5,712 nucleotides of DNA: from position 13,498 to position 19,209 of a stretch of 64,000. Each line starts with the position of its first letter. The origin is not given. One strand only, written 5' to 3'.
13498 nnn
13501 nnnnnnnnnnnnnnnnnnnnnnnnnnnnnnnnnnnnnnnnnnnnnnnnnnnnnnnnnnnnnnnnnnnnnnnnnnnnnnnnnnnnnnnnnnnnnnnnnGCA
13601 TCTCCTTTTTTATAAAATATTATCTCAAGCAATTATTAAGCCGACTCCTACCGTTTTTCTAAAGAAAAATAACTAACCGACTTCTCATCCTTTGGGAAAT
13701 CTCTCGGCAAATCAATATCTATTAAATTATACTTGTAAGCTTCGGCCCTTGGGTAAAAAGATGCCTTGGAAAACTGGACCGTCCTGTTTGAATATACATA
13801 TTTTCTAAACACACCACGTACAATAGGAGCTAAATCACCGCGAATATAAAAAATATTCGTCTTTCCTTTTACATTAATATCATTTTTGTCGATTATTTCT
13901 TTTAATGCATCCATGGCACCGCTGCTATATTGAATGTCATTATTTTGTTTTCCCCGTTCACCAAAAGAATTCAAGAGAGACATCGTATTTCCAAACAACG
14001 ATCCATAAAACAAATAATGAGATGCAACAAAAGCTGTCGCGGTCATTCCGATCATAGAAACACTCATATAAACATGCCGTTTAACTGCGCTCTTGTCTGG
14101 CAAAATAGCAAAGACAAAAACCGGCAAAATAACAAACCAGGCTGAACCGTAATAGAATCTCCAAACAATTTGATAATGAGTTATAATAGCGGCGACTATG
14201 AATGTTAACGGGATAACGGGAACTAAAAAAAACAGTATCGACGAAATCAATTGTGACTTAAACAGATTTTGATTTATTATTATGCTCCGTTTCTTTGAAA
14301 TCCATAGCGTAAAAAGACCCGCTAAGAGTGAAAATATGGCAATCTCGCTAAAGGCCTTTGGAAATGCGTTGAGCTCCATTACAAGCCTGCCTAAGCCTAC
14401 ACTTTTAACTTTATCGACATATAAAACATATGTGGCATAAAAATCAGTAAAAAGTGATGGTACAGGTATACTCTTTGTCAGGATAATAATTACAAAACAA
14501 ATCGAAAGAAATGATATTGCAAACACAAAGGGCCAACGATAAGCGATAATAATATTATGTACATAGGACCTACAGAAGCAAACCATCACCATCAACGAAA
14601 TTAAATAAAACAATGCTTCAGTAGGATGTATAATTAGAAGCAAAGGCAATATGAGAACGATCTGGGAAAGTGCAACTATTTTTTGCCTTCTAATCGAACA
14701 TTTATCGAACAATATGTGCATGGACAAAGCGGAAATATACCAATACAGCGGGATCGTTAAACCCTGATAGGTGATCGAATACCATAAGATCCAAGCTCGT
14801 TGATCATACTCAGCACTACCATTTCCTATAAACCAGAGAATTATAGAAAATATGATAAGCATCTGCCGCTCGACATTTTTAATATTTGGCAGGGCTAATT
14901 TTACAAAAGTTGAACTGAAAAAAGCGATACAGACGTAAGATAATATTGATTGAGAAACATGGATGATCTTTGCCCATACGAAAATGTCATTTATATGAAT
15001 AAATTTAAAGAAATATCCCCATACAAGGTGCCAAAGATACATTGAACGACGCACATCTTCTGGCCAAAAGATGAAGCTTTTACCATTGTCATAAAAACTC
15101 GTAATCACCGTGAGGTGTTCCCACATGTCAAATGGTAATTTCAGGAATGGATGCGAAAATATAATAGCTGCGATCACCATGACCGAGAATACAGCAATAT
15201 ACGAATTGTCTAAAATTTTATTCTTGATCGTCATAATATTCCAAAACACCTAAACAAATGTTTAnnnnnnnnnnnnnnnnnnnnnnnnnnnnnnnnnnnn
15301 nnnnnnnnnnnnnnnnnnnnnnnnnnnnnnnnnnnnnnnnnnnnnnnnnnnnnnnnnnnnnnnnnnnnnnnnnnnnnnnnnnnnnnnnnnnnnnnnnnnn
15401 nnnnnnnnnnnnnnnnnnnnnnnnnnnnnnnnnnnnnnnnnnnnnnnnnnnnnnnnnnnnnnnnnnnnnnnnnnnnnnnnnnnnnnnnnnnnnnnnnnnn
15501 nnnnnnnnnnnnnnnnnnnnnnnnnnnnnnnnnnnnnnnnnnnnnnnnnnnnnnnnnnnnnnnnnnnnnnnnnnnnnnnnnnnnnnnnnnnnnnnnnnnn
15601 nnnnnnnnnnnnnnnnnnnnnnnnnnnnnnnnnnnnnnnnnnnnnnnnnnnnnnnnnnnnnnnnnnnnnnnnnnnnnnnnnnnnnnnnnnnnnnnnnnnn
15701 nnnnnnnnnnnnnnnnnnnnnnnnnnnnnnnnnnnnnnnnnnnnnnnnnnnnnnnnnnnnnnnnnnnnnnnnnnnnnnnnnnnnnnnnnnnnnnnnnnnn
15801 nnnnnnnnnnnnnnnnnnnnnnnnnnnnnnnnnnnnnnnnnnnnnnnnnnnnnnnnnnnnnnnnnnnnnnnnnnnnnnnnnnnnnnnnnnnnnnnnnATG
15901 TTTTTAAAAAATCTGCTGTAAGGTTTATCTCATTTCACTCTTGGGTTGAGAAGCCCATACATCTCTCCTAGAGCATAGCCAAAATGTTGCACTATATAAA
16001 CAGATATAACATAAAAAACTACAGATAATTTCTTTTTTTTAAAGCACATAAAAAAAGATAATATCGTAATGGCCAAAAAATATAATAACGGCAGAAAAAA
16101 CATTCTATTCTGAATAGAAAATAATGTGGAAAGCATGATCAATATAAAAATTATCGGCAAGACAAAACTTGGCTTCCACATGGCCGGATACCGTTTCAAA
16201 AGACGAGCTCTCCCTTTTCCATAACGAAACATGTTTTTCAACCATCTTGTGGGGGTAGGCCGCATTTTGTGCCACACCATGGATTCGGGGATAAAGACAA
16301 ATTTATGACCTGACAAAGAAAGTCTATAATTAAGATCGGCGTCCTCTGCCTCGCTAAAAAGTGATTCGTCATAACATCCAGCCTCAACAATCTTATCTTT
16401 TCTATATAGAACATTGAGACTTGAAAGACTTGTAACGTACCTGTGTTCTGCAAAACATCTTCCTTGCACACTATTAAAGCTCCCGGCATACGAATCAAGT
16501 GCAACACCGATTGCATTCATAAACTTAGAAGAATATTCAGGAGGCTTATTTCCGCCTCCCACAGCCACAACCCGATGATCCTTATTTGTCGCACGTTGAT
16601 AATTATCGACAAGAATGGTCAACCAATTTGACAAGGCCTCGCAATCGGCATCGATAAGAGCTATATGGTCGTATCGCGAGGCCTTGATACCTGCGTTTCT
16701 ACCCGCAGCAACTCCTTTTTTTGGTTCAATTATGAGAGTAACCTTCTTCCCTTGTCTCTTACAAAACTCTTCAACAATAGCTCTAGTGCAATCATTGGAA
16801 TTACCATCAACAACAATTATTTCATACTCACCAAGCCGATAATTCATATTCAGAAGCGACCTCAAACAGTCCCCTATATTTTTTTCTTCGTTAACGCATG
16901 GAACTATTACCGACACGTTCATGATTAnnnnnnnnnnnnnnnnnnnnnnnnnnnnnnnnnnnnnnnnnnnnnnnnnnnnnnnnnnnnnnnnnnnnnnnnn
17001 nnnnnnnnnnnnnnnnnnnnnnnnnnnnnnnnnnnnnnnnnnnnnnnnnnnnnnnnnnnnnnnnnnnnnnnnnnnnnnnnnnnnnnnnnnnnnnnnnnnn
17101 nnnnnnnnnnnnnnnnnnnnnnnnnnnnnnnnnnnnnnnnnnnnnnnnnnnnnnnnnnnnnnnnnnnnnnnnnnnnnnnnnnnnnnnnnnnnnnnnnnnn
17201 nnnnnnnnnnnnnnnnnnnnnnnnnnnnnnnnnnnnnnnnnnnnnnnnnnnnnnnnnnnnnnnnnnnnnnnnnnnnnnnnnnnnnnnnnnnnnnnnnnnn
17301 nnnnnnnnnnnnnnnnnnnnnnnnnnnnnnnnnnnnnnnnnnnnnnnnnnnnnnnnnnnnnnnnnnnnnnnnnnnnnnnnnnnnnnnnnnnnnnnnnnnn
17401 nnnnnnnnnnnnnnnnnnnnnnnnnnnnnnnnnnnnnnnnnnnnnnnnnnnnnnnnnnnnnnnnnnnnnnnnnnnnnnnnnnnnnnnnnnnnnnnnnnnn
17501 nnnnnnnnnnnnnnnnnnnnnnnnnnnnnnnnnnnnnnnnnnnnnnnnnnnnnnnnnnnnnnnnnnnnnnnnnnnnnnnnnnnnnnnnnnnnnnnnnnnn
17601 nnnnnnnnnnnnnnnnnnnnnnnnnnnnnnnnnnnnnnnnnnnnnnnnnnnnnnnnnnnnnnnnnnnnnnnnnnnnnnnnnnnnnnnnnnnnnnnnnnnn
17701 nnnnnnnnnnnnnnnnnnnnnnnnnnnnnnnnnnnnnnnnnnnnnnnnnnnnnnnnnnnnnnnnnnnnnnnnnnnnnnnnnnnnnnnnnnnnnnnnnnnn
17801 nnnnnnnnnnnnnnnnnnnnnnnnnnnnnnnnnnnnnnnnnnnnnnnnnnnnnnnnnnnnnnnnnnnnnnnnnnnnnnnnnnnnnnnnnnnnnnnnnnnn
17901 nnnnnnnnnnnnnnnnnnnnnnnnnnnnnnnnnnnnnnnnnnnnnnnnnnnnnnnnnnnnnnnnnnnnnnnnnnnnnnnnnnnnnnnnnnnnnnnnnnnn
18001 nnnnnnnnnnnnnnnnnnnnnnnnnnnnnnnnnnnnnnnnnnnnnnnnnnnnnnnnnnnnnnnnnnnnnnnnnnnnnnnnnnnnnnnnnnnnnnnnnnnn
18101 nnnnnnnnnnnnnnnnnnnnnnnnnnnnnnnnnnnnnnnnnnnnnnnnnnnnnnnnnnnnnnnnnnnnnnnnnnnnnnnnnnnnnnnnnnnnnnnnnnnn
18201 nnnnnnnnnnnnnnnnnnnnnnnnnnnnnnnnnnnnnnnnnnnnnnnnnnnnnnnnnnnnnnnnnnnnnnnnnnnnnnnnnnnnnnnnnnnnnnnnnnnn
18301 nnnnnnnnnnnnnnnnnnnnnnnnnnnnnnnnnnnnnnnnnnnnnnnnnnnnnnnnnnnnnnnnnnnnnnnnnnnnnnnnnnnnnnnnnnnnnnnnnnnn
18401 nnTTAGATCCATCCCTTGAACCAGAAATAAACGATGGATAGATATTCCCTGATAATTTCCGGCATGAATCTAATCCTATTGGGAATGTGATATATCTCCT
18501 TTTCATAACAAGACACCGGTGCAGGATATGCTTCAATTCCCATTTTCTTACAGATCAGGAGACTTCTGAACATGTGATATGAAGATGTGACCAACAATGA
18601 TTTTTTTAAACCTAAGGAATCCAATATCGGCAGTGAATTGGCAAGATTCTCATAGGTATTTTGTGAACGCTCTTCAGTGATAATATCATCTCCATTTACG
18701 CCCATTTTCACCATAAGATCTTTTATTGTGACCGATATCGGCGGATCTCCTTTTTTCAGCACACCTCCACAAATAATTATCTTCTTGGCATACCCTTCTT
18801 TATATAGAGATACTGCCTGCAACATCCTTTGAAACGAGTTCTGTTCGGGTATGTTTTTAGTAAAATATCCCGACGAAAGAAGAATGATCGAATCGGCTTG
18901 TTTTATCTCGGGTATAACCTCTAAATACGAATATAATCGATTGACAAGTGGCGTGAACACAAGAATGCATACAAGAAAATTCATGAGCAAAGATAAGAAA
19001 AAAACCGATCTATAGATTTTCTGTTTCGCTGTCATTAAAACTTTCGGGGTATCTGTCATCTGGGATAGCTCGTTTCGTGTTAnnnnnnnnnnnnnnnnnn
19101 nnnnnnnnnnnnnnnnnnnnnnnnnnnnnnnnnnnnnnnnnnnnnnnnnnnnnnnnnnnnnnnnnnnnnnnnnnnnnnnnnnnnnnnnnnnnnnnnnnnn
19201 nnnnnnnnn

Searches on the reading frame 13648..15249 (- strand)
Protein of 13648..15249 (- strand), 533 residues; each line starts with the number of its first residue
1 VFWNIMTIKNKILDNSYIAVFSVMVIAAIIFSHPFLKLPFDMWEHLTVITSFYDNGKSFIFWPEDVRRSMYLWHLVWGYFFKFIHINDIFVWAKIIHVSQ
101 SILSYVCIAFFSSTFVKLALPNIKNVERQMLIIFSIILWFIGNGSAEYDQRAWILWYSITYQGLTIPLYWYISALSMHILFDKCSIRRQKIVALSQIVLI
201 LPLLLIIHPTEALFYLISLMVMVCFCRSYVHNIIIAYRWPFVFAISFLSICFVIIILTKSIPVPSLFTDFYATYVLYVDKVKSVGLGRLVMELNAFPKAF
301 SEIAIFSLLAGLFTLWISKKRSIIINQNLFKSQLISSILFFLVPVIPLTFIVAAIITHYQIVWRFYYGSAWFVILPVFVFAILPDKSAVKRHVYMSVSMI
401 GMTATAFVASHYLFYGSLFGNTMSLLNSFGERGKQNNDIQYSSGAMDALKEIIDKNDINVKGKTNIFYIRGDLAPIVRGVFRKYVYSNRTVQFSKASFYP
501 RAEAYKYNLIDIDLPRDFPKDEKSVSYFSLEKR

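Call 6: search_protein_families(library=pfam, proteins=[window:13648-15249:-], max_evalue=0.001)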
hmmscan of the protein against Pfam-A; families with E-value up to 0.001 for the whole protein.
window:13648-15249:- (533 aa): 0 families

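Call 7: search_protein_families(library=pfam, proteins=[window:13648-15249:-], max_evalue=0.01)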
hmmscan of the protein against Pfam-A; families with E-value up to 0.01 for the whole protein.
window:13648-15249:- (533 aa): 0 families

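Call 24: search_protein_families(library=ncbifam, proteins=[window:13648-15249:-], max_evalue=0.00001)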
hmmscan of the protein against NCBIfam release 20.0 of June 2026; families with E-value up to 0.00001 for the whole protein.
window:13648-15249:- (533 aa): 0 families

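Call 55: find_homologous_proteins(query=window:13648-15249:-, max_evalue=0.001)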
Query window:13648-15249:- (533 aa): 34 proteins with E <= 0.001 among 8000 candidates.
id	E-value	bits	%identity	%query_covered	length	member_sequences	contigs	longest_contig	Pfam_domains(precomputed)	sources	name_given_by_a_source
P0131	0.0e+0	1168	100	99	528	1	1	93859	-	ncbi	ncbi:MAG: hypothetical protein ABIE74_12260 [Pseudomonadota bacterium]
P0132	4.8e-164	565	51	99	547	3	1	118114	-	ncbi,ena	-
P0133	2.7e-159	550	48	99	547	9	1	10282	-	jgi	-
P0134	2.2e-156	540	49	98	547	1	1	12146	-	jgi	jgi:hypothetical protein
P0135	6.3e-152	525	47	99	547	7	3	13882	-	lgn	-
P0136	2.8e-113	398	40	98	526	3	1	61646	-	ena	-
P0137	1.7e-109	385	40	95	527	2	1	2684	-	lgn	-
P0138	5.4e-107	377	40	97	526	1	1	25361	-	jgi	jgi:hypothetical protein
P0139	1.5e-106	376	40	97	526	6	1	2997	-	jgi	jgi:hypothetical protein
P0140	1.7e-103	366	37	98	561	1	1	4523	-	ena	-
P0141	4.2e-99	351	39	97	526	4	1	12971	-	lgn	-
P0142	9.7e-98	347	37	94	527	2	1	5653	-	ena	-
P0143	1.0e-97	346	36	95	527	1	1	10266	-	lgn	-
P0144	2.2e-97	345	38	96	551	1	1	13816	-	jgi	jgi:hypothetical protein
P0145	4.1e-97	344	39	95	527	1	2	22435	-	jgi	-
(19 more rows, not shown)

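Call 67: predict_structure(alignment_id=A2)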
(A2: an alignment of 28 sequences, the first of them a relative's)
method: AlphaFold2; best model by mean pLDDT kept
length: 528 residues; sequences in the alignment: 28
mean_pLDDT: 87.0   pTM: 0.89
mean pLDDT of the five models: 87.0, 84.9, 84.1, 83.2, 82.9
residues with pLDDT >= 90: 287; 70-90: 183; 50-70: 52; < 50: 6
segments of 3 or more residues with pLDDT < 50: 525-528
pLDDT, mean of each block of 10 residues (from residue 1): 83 95 92 80 95 91 84 97 95 95 98 95 96 87 58 85 97 93 93 94 90 95 85 89 87 64 64 68 64 84 96 87 96 93 85 82 94 93 90 95 92 89 87 85 95 87 90 94 76 82 91 80 51
secondary structure, 60 per line:
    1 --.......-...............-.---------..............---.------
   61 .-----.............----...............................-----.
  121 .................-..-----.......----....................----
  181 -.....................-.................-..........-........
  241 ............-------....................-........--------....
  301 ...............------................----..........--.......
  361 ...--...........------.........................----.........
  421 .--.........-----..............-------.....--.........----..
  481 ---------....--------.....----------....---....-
elements in order: H3-9 H11-25 H37-50 H67-79 H84-114 H120-137 H148-152 H157-176 H182-202 H204-220 H222-231 H233-252 H260-279 H281-288 H297-315 H322-337 H342-351 H354-363 H366-376 H383-407 H412-421 H425-432 H438-451 E459-463 H466-474 H490-493 E502-506 H517-520 H524-527

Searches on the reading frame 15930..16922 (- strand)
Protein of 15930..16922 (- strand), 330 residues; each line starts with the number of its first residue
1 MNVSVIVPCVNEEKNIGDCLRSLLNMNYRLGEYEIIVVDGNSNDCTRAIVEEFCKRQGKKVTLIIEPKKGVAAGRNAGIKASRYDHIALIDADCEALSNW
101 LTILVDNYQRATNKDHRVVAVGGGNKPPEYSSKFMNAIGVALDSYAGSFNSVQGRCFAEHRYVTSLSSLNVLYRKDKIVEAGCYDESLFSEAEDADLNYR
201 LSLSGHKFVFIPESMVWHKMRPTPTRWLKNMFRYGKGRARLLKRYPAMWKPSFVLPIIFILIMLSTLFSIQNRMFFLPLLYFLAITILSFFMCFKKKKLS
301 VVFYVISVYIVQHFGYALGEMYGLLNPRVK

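Call 6: search_protein_families(library=pfam, proteins=[window:15930-16922:-], max_evalue=0.001)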
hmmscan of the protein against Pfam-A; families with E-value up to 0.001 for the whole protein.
window:15930-16922:- (330 aa): 4 families
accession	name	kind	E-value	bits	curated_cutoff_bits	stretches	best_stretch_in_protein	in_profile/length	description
PF00535.33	Glycos_transf_2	-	1.5e-29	103.5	23.3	1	4-111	1-106/168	Glycosyl transferase family 2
PF13641.12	Glyco_tranf_2_3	-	1.7e-18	67.9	27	1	3-234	3-227/230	Glycosyltransferase like family 2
PF10111.15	Glyco_tranf_2_2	-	2.9e-11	43.8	27.3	1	4-96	1-94/276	Glycosyltransferase like family 2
PF13632.12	Glyco_trans_2_3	-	1e-08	35.7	27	1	169-287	75-196/198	Glycosyl transferase family group 2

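Call 24: search_protein_families(library=ncbifam, proteins=[window:15930-16922:-], max_evalue=0.00001)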
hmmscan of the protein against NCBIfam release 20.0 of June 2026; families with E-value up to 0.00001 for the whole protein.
window:15930-16922:- (330 aa): 21 families
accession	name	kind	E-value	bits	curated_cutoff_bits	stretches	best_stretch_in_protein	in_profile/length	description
TIGR03965.1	mycofact_glyco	equivalog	4.4e-35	121.5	280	1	2-291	75-354/467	mycofactocin biosynthesis glycosyltransferase MftF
NF041875.1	EPS_EpsD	equivalog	1.7e-29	103.3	370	1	3-250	1-239/325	exopolysaccharide biosynthesis glycosyltransferase EpsD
TIGR03937.1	PgaC_IcaA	equivalog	3.1e-26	92.3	422.3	1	2-306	46-336/407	poly-beta-1,6-N-acetyl-D-glucosamine synthase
NF041394.1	GtaseAglG_Halo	equivalog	3.1e-15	56.3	440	1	1-233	1-233/304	glucosyl-dolichyl phosphate glucuronosyltransferase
NF038302.1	EPS_HpsE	equivalog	8.6e-15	54.5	300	1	1-106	1-109/307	hormogonium polysaccharide biosynthesis glycosyltransferase HpsE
TIGR04283.1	glyco_like_mftF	equivalog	6.7e-14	52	182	1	3-108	1-97/221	TIGR04283 family arsenosugar biosynthesis glycosyltransferase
NF007482.0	PRK10073.1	equivalog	8e-13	48.1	423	1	2-99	7-101/334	glycosyltransferase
NF047683.1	TeichurnBiosyTuaG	equivalog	5.8e-12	45.8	400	1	2-95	7-98/252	teichuronic acid biosynthesis protein TuaG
TIGR03469.1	HpnB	hypoth_equivalog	3.1e-11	42.9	379.25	1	2-110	45-162/386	hopene-associated glycosyltransferase HpnB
NF050050.1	ProtGlycPglI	equivalog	1.1e-10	41.5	500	1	3-109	4-109/306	GalNAc(5)-diNAcBac-PP-undecaprenol beta-1,3-glucosyltransferase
TIGR03111.1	glyc2_xrt_Gpos1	hypoth_equivalog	5.2e-10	38.7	363.95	1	2-247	50-295/439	TIGR03111 family XrtG-associated glycosyltransferase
NF038299.1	EPS_HpsN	equivalog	4.7e-09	35.7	425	1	2-112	2-110/317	hormogonium polysaccharide biosynthesis glycosyltransferase HpsN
NF045692.1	OglycostaseCruG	equivalog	1.1e-08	34.5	600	1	2-58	42-96/386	2'-O-glycosyltransferase CruG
NF053739.1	GlytfEpsEBac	equivalog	9.8e-08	31.3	450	1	2-109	2-108/265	glycosyltransferase EpsE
TIGR04182.1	glyco_TIGR04182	equivalog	1.7e-07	30.9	325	1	2-106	1-95/293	S-layer glycoprotein N-glycosyltransferase AglJ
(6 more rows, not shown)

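Call 76: search_solved_structures(query=window:15930-16922:-, max_evalue=0.001)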
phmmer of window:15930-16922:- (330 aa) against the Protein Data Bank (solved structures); distinct sequences matched with E-value up to 0.001: 19.
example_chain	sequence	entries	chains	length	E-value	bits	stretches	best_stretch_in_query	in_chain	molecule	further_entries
6p61_A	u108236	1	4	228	9.6e-17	64.2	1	2-105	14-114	Glycosyltransferase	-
2z87_A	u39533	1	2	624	3.6e-16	62.3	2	3-117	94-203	Chondroitin synthase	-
2z86_A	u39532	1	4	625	3.7e-16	62.3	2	3-117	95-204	Chondroitin synthase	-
9omm_A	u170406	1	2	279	4.8e-11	45.4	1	2-112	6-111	Glycosyltransferase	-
9omh_A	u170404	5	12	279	4.8e-11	45.4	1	2-112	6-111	Glycosyltransferase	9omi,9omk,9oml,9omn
9omj_A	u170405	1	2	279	4.8e-11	45.4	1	2-112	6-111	Glycosyltransferase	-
5hea_A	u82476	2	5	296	6.2e-10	41.8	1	3-96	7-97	Putative glycosyltransferase (GalT1)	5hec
5tze_C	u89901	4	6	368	9.2e-09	37.9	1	1-94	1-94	Glycosyl transferase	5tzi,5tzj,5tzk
5tz8_A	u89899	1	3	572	1.6e-08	37.1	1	1-94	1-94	Glycosyl transferase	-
6h1j_A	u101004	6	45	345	2.1e-06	30.2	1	2-118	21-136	Probable ss-1,3-N-acetylglucosaminyltransferase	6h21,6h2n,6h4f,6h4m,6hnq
3bcv_A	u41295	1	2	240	3.8e-06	29.4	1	2-99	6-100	Putative glycosyltransferase protein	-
9jma_A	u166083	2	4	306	1.7e-05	27.2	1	2-93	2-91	GalNAc(5)-diNAcBac-PP-undecaprenol beta-1,3-glucosyltransferase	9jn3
5mlz_A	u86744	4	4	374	6.1e-05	25.4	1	1-102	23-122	Dolichol monophosphate mannose synthase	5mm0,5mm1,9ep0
3l7j_A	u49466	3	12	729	0.00011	24.6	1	3-109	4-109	Teichoic acid biosynthesis protein F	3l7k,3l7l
3l7i_A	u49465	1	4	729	0.00011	24.6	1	3-109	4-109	Teichoic acid biosynthesis protein F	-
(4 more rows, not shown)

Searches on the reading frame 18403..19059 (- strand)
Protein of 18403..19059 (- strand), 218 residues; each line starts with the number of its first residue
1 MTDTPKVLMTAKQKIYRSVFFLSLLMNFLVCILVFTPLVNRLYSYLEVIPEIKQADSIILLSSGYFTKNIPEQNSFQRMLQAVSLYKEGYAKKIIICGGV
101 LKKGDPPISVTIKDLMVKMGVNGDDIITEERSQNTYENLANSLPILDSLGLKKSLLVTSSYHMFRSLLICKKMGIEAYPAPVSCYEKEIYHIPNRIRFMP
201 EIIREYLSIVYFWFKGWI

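Call 6: search_protein_families(library=pfam, proteins=[window:18403-19059:-], max_evalue=0.001)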
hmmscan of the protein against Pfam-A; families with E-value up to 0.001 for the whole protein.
window:18403-19059:- (218 aa): 1 family
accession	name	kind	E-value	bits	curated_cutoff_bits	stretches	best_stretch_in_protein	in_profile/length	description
PF02698.23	DUF218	-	2.4e-25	89.4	27.6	1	57-207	2-132/133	DUF218 domain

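Call 24: search_protein_families(library=ncbifam, proteins=[window:18403-19059:-], max_evalue=0.00001)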
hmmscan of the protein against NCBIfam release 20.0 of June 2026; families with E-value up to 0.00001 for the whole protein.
window:18403-19059:- (218 aa): 2 families
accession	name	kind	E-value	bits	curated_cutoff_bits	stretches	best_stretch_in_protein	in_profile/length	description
NF007794.0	PRK10494.1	equivalog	1.5e-09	37.7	205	1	12-182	35-209/259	envelope biogenesis factor ElyC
NF008092.0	PRK10834.1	equivalog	2.2e-06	27.1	363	1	42-184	35-171/239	outer membrane permeability protein SanA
